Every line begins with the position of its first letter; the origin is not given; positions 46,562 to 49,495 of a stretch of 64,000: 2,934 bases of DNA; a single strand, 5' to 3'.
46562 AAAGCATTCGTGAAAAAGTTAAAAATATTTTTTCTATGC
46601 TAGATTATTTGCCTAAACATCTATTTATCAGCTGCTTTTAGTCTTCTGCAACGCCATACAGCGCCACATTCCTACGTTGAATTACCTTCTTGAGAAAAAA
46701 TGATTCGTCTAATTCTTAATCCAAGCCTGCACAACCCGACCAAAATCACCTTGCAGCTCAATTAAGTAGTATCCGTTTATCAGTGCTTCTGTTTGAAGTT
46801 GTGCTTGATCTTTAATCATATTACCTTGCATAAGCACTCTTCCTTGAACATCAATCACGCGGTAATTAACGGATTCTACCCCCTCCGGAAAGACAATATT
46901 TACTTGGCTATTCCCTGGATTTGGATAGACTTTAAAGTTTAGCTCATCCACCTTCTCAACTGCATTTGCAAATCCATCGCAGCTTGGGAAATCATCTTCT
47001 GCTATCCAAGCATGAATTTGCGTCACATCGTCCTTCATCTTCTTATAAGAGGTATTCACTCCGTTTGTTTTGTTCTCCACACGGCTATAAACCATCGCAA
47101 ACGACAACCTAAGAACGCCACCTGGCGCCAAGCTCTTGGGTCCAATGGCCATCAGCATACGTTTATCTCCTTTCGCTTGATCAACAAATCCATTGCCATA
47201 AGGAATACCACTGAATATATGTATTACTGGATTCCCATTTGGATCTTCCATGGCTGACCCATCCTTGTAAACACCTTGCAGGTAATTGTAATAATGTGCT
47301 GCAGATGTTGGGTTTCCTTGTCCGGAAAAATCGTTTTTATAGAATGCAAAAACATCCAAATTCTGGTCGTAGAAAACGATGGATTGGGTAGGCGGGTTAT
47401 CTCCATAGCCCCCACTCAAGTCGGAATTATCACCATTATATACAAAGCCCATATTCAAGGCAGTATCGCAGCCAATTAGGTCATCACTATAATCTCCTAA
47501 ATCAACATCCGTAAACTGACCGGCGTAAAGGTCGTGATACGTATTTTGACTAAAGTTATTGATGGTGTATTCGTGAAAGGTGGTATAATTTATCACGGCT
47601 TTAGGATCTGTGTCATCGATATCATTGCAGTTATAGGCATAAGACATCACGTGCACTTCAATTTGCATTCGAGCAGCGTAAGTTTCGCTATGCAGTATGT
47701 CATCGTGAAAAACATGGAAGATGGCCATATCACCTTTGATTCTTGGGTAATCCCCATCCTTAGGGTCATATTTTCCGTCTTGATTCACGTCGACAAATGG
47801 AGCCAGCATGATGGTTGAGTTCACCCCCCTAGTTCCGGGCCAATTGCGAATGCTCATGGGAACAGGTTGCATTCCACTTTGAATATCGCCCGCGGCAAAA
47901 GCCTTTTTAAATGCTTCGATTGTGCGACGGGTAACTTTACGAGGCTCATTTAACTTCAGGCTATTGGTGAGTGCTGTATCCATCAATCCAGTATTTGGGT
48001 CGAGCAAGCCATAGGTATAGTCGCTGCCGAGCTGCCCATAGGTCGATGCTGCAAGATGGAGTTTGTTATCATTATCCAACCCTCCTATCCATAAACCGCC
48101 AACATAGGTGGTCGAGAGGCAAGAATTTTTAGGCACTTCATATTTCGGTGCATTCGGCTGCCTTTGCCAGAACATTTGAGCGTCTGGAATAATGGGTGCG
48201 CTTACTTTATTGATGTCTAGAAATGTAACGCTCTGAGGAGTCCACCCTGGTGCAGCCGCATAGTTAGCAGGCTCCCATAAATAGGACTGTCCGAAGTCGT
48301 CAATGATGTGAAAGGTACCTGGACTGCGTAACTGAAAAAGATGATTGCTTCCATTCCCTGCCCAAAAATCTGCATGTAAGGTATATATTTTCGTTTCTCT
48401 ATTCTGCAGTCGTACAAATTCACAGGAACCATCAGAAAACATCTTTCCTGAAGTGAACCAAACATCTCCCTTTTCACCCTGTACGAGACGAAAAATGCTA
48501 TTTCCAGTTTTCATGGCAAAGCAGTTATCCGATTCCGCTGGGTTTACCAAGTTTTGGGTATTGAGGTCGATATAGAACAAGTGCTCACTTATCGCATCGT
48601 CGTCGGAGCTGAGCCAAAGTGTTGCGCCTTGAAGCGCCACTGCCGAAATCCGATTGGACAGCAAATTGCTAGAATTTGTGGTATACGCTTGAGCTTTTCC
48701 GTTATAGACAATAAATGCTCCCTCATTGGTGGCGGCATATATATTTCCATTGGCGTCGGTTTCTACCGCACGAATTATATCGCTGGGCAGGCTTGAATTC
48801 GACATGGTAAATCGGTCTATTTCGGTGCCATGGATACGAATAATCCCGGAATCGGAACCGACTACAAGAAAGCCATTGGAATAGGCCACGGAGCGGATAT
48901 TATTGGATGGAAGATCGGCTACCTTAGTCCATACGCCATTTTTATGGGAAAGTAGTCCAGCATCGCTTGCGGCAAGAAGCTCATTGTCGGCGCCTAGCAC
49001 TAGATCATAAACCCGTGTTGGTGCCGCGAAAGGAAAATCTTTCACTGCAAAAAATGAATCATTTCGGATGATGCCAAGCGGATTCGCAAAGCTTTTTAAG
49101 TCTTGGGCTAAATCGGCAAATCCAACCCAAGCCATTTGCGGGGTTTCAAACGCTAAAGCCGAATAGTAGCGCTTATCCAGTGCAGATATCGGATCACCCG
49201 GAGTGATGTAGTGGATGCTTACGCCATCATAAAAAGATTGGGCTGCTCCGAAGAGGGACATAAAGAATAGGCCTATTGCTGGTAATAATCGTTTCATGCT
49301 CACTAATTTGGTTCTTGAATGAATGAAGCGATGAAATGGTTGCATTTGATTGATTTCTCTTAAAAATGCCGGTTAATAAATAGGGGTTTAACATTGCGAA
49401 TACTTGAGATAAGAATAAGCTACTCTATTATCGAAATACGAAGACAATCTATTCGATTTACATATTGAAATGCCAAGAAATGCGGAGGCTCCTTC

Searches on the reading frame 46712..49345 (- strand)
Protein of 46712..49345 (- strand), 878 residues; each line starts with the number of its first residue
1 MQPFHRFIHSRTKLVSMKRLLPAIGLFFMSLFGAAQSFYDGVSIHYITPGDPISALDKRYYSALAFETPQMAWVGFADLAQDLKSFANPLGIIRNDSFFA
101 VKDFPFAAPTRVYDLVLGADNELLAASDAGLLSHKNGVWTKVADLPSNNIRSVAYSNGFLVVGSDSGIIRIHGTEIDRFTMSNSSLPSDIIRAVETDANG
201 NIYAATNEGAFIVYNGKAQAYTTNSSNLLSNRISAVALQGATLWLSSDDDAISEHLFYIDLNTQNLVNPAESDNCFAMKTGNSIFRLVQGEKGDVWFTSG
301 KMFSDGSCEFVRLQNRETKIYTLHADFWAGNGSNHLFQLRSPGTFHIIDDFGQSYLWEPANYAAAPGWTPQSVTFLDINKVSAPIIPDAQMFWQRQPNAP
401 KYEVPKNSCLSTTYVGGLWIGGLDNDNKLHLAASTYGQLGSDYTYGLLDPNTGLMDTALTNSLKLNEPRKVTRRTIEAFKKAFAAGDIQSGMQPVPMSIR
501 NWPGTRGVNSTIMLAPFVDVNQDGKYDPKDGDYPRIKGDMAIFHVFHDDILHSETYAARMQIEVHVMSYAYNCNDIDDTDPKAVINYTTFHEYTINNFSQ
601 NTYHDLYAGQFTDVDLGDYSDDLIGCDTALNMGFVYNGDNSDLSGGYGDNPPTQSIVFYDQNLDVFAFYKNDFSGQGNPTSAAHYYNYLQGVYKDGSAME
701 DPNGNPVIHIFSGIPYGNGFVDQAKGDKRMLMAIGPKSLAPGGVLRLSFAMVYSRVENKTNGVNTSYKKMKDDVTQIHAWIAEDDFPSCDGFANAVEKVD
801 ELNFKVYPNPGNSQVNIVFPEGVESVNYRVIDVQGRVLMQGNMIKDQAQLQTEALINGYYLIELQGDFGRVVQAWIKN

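Call 88: search_protein_families(library=pfam, proteins=[window:46712-49345:-], max_evalue=0.001)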
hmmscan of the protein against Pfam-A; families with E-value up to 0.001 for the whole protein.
window:46712-49345:- (878 aa): 2 families
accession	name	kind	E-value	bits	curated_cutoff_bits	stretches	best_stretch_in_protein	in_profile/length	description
PF18962.6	Por_Secre_tail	-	3.2e-09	37.4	27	1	806-871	1-69/75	Secretion system C-terminal sorting domain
PF07494.17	Reg_prop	-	3.4e-08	33.2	20.4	0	185-207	1-23/24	Two component regulator propeller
